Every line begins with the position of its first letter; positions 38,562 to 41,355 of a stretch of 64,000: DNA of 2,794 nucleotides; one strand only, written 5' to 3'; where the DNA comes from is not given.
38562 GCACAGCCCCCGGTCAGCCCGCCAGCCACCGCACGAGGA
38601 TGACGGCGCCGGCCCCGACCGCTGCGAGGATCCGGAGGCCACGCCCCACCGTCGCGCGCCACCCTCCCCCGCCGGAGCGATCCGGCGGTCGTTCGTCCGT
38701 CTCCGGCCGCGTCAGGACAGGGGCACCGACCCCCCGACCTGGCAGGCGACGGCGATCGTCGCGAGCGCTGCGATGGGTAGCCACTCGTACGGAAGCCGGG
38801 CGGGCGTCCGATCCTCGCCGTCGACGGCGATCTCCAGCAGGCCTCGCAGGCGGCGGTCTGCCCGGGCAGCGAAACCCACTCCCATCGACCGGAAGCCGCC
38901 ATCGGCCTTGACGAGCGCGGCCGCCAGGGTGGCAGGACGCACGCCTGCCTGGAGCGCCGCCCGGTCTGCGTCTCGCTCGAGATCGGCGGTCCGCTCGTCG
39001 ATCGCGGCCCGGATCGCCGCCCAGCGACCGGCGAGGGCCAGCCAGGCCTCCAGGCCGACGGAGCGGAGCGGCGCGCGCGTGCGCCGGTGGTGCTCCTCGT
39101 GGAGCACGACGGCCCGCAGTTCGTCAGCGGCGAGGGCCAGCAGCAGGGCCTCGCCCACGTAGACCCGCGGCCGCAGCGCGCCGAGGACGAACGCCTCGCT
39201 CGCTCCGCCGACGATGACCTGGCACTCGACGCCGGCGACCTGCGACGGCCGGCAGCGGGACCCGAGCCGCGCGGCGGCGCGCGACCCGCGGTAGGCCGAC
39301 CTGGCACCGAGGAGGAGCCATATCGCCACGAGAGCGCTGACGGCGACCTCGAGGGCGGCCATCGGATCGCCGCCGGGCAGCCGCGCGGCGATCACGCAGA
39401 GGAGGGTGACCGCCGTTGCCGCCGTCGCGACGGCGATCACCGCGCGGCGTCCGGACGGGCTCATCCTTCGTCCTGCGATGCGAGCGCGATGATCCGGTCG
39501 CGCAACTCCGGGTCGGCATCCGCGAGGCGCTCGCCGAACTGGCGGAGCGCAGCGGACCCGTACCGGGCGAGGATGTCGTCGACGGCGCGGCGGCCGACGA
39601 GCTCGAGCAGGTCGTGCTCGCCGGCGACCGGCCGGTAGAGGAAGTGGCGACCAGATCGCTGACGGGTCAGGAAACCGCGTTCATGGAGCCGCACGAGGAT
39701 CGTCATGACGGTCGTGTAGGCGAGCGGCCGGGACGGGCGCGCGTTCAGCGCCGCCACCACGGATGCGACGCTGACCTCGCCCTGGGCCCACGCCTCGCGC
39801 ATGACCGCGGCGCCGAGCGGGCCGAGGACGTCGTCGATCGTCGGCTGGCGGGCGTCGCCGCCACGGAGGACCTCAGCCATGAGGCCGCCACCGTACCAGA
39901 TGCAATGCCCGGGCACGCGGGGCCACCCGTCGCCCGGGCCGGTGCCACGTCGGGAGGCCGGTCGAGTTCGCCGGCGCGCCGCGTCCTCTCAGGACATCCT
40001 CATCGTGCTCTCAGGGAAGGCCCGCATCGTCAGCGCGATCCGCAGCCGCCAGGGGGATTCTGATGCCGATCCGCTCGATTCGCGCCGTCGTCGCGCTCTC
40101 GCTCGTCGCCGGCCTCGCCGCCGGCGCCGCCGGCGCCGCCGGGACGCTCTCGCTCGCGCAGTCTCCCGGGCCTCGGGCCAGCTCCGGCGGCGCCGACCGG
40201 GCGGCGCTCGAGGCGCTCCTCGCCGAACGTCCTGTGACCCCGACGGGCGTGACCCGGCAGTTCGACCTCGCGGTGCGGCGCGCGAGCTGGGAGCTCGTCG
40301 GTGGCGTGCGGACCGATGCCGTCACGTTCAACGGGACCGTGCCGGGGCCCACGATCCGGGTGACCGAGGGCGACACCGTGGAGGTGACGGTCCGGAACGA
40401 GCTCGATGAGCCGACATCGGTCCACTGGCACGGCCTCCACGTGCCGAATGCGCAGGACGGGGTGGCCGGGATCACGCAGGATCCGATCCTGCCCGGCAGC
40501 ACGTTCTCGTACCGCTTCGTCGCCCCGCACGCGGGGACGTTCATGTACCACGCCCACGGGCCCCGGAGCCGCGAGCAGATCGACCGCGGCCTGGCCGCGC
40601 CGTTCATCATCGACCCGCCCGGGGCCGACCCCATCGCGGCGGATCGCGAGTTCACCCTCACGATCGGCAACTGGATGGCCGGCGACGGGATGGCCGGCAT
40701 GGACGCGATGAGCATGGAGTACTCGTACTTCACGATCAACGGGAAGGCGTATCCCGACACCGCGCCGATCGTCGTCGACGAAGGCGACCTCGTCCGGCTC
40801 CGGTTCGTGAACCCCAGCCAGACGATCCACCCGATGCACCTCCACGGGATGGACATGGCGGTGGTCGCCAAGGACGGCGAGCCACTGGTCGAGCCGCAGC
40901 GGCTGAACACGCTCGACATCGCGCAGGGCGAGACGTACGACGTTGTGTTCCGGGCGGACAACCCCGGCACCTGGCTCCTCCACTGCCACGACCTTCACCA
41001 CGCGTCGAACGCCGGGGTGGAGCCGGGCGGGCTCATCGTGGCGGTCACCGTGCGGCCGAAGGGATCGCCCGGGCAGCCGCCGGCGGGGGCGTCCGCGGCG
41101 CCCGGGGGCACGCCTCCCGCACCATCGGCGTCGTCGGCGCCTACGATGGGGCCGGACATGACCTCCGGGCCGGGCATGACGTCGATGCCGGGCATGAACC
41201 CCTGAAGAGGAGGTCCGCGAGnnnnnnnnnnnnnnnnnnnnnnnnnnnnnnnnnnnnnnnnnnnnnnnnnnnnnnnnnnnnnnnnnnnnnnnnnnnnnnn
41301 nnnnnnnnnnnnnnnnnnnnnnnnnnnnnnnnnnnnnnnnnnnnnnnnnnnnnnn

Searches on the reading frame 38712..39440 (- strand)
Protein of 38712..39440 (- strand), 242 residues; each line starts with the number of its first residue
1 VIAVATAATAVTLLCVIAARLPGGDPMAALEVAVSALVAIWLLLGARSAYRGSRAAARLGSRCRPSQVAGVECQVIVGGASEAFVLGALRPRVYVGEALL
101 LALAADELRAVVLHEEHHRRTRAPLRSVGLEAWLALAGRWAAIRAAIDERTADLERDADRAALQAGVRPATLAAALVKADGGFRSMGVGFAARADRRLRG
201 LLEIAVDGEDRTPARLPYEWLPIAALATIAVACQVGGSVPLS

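Call 7: search_protein_families(library=pfam, max_evalue=0.001, proteins=[window:38712-39440:-])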
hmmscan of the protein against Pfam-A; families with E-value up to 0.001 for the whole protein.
window:38712-39440:- (242 aa): 1 family
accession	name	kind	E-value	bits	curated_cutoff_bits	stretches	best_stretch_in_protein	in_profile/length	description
PF01435.24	Peptidase_M48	-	2.7e-05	24.5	20.3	1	72-149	26-106/186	Peptidase family M48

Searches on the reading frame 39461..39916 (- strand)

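Call 7: search_protein_families(library=pfam, max_evalue=0.001, proteins=[window:39461-39916:-])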
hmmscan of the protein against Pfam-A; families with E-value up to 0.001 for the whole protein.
window:39461-39916:- (151 aa): 1 family
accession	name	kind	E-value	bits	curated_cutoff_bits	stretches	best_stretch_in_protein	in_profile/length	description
PF03965.22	Penicillinase_R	-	4.2e-20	72.6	22.6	1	31-143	1-110/115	Penicillinase repressor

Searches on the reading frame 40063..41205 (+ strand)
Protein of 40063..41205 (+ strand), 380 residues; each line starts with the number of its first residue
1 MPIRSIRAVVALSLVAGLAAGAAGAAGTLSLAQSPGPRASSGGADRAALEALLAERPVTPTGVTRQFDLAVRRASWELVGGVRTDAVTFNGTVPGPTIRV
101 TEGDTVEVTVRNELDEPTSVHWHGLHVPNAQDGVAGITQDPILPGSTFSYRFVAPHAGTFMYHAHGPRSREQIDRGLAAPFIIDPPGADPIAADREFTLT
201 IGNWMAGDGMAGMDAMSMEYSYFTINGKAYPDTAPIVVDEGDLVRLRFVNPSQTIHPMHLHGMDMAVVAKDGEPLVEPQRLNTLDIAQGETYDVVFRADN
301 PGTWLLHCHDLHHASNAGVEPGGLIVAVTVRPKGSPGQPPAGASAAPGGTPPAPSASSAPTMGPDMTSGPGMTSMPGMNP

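Call 7: search_protein_families(library=pfam, max_evalue=0.001, proteins=[window:40063-41205:+])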
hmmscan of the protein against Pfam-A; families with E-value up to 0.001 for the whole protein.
window:40063-41205:+ (380 aa): 3 families
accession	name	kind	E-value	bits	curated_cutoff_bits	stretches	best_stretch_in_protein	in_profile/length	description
PF07732.21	Cu-oxidase_3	-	2.1e-45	154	21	2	71-186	2-117/119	Multicopper oxidase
PF07731.20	Cu-oxidase_2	-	1.9e-33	115.6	20.4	2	219-316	18-125/137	Multicopper oxidase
PF00394.28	Cu-oxidase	-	4.9e-14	53.2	21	1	216-314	32-138/157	Multicopper oxidase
